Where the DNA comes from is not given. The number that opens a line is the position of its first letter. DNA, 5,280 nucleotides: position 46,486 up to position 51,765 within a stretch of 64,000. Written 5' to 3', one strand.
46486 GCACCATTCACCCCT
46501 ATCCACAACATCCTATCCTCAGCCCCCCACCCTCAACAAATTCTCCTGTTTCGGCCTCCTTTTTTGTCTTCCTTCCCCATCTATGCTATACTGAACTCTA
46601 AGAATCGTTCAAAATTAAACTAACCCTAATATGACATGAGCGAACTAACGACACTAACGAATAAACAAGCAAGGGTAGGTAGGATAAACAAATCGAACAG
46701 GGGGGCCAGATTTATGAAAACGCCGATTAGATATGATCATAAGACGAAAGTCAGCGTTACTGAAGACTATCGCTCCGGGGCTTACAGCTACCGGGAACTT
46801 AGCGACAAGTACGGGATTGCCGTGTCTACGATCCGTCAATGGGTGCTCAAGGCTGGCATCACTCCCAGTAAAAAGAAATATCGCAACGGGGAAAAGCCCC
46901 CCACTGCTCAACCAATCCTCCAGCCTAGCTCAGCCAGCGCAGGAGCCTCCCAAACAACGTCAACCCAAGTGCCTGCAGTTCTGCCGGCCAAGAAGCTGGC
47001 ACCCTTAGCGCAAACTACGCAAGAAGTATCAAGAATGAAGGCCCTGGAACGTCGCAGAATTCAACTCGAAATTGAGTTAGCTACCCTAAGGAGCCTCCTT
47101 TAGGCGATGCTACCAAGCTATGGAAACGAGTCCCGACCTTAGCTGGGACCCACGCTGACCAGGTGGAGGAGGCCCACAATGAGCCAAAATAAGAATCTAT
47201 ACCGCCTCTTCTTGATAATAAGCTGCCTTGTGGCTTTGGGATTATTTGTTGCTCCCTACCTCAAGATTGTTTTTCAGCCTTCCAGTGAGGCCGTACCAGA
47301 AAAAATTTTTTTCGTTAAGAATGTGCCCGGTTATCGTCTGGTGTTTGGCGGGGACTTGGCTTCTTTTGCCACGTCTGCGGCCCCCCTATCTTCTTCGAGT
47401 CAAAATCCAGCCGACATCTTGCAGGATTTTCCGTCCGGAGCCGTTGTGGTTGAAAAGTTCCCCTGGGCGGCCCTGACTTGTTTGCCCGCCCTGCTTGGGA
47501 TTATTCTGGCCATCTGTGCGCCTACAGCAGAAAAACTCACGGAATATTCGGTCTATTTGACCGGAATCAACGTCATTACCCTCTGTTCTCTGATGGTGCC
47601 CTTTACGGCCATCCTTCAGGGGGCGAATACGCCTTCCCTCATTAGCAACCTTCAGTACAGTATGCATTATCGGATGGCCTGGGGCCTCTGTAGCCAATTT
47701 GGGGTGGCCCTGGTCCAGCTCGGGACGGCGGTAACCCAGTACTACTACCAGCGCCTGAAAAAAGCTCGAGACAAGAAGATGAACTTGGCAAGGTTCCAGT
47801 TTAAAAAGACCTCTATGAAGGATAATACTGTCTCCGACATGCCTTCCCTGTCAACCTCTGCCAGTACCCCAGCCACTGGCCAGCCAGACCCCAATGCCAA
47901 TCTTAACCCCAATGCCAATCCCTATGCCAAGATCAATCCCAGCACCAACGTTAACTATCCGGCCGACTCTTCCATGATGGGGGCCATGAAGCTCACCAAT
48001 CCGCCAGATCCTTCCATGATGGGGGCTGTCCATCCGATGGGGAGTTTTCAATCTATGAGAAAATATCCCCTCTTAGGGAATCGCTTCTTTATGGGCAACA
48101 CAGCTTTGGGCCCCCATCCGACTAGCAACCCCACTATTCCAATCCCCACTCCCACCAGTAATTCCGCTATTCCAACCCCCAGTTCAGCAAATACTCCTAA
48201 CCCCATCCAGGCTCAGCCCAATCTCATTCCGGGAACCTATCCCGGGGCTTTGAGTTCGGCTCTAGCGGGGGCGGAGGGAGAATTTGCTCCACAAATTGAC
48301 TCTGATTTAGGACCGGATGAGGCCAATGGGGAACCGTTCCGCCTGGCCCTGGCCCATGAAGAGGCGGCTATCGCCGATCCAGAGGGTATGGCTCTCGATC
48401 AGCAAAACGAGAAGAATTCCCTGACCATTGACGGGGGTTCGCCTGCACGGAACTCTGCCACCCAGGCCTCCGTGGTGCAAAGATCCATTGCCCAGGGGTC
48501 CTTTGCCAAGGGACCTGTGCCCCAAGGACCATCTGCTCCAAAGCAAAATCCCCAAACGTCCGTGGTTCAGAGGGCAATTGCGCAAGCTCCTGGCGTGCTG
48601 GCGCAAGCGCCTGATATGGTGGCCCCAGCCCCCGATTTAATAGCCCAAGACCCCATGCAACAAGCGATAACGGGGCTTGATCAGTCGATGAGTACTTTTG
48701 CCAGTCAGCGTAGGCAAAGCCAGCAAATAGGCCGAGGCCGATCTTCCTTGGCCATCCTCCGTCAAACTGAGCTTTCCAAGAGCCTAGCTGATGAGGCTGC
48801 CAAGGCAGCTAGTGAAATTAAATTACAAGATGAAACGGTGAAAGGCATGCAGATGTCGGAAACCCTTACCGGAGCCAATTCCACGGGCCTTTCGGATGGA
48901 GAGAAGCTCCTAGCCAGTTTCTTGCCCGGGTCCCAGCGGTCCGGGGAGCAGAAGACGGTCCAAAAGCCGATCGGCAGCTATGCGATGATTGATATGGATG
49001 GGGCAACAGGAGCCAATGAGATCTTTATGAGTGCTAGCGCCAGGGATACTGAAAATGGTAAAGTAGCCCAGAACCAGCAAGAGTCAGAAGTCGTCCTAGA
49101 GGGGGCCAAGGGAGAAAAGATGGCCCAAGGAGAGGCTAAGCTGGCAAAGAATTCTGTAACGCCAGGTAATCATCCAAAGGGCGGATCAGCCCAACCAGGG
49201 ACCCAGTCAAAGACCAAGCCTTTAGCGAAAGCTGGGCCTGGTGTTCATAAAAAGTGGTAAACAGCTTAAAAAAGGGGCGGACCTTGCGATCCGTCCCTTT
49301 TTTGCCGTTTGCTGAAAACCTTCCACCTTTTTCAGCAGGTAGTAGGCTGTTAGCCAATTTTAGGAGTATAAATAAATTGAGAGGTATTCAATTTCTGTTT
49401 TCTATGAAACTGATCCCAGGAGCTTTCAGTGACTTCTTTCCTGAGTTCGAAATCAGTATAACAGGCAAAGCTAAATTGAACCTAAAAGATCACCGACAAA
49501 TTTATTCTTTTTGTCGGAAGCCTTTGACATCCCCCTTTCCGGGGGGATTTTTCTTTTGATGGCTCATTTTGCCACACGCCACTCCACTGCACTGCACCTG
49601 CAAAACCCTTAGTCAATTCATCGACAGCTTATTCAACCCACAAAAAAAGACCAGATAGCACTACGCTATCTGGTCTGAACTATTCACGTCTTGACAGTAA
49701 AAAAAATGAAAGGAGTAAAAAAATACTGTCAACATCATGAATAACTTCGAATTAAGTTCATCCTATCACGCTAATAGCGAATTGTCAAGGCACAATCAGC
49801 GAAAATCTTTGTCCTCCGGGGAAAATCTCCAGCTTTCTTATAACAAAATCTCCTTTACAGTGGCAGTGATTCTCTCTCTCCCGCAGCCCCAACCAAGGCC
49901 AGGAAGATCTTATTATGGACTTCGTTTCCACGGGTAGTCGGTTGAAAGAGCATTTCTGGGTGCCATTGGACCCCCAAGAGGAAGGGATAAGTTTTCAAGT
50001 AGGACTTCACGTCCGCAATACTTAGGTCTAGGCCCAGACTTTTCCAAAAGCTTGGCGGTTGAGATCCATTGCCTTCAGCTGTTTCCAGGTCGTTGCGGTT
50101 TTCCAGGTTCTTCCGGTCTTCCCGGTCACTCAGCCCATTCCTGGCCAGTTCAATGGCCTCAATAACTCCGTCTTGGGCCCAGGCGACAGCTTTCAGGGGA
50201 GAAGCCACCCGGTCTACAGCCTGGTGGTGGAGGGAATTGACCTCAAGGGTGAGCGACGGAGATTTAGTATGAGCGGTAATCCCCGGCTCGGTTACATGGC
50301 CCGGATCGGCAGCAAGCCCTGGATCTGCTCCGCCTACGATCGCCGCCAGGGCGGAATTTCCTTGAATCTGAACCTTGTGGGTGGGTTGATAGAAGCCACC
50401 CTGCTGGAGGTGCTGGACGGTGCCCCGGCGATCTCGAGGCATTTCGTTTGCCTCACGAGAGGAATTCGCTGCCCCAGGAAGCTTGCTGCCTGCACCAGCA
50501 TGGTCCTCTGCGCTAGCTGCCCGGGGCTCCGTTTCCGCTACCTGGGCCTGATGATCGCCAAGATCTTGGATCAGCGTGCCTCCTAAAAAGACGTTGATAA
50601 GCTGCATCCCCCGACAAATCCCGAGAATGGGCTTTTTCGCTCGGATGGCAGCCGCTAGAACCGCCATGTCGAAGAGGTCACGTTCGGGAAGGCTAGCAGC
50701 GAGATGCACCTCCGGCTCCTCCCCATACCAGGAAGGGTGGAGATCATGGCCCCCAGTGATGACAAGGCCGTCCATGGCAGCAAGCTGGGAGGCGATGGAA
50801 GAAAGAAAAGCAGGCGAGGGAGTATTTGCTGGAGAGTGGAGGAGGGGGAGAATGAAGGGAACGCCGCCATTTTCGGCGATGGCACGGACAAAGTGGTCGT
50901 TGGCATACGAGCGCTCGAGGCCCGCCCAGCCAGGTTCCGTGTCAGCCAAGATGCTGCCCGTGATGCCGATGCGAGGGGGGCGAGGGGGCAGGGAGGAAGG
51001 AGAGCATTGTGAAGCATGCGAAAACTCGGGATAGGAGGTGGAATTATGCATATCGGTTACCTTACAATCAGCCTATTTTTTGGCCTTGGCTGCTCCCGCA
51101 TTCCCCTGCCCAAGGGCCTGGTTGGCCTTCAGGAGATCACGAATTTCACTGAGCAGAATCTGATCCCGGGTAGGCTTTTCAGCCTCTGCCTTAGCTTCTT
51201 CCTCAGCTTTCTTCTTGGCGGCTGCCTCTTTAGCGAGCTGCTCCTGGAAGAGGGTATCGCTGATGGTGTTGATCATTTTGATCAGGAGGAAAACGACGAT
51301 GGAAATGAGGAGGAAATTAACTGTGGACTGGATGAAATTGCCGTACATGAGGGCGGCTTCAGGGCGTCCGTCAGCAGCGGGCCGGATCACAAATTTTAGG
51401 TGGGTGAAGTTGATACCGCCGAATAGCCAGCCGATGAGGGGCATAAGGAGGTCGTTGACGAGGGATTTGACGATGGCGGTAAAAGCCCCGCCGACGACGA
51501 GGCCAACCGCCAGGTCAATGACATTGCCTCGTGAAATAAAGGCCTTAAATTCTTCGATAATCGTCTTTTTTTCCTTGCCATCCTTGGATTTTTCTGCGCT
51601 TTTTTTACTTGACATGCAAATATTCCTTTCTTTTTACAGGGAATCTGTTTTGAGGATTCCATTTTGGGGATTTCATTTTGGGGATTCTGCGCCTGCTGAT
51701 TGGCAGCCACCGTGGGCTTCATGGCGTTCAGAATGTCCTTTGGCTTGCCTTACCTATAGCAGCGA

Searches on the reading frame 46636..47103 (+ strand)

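Call 19: search_protein_families(library=pfam, proteins=[window:46636-47103:+])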
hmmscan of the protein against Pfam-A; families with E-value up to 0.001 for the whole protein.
window:46636-47103:+ (155 aa): 1 family
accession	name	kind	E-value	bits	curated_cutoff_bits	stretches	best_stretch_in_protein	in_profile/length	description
PF13518.12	HTH_28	-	0.00052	20.5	25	0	44-70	8-33/52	Helix-turn-helix domain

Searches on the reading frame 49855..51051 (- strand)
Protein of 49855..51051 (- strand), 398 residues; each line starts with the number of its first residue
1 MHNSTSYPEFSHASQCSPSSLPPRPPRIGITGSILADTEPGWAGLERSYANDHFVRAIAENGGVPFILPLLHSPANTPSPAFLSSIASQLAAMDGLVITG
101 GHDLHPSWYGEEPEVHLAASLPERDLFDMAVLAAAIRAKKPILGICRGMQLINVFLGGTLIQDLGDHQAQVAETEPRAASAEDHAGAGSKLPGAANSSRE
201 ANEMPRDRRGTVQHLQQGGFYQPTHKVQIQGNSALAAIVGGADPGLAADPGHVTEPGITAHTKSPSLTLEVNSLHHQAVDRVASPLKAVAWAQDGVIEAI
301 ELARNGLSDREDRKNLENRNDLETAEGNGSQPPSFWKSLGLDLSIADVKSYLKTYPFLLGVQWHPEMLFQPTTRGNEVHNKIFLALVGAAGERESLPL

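Call 20: search_protein_families(library=pfam, proteins=[window:49855-51051:-])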
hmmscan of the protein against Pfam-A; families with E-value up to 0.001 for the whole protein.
window:49855-51051:- (398 aa): 2 families
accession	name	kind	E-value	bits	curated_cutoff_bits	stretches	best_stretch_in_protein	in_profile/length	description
PF07722.19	Peptidase_C26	-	3.3e-52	177.8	20.5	1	27-304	2-206/219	Peptidase C26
PF00117.34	GATase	-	3.4e-10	40.3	22.8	1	131-171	63-105/190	Glutamine amidotransferase class-I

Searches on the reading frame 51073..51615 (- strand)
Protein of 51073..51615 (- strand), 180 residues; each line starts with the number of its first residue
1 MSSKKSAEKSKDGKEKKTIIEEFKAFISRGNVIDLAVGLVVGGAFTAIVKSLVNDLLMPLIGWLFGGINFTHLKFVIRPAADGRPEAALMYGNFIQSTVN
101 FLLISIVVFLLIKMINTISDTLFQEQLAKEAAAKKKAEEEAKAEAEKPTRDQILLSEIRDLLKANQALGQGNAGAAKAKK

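Call 20: search_protein_families(library=pfam, proteins=[window:51073-51615:-])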
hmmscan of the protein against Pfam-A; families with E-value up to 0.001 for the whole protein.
window:51073-51615:- (180 aa): 1 family
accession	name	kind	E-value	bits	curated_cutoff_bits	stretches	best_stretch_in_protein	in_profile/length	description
PF01741.23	MscL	-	2.6e-42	144.5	27.4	1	20-163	2-123/123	Large-conductance mechanosensitive channel, MscL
